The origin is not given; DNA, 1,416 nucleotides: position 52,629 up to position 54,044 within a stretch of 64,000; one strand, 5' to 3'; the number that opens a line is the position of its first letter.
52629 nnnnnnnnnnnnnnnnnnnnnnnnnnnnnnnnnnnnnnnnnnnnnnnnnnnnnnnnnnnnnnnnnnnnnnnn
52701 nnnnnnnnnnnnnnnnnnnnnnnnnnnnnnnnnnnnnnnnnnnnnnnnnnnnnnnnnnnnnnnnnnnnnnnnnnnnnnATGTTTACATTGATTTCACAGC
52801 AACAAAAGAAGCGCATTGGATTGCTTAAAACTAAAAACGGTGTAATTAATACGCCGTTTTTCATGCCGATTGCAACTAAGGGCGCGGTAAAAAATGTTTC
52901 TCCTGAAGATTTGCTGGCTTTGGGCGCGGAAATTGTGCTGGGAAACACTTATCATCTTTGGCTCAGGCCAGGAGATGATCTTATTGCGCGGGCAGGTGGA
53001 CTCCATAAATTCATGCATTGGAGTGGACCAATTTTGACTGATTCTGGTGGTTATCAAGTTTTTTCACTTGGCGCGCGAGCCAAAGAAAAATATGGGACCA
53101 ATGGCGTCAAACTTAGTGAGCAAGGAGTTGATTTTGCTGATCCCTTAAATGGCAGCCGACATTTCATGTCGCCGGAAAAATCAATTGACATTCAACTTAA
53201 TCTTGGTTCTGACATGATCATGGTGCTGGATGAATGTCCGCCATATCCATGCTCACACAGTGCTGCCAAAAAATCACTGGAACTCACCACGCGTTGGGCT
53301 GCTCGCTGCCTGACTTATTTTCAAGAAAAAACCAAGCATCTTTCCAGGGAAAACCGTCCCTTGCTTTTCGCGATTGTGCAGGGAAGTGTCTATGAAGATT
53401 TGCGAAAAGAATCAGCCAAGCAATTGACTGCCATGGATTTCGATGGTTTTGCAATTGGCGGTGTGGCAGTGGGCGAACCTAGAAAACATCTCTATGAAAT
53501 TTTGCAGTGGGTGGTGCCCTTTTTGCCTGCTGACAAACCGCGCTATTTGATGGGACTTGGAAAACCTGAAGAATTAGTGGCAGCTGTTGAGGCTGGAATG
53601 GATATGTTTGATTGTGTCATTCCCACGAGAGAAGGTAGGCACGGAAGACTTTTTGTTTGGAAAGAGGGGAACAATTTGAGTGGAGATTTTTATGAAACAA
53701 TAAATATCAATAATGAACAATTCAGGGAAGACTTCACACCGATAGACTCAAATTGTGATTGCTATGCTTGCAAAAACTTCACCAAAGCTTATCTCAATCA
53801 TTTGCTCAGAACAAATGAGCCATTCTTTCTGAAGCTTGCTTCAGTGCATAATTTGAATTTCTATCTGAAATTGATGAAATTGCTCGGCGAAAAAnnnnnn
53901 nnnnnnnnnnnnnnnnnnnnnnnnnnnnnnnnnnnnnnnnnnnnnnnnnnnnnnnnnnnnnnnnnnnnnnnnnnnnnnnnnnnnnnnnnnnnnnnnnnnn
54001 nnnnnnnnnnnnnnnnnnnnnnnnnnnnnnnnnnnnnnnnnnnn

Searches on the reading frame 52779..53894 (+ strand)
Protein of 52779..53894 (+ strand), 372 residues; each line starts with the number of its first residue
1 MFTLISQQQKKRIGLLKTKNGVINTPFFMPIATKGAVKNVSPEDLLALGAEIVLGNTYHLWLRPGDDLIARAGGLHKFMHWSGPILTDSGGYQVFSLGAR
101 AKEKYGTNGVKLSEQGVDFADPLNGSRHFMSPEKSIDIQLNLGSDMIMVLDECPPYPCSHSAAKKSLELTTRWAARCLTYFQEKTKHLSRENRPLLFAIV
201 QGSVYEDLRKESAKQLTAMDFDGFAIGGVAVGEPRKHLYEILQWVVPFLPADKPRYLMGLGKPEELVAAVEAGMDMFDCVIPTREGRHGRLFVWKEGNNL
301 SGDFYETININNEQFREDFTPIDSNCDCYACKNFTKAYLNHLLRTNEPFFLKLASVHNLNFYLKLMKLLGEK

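Call 22: search_protein_families(library=pfam, proteins=[window:52779-53894:+])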
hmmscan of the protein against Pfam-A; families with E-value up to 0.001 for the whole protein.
window:52779-53894:+ (372 aa): 1 family
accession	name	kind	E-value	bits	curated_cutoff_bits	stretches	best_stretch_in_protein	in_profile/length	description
PF01702.25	TGT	-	1e-140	469.3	26.3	1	11-367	3-333/357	Queuine tRNA-ribosyltransferase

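Call 23: find_encoding_contigs(protein=window:52779-53894:+, flank=10000, max_places=10)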
Protein window:52779-53894:+ (372 aa): 1 contig read that carries it; 1 place shown.
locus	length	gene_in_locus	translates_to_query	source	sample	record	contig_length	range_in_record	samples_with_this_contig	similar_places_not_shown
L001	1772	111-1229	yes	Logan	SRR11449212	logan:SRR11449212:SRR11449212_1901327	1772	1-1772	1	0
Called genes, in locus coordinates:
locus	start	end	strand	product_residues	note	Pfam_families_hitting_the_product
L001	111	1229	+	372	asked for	PF01702:TGT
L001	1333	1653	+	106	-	PF01022:HTH_5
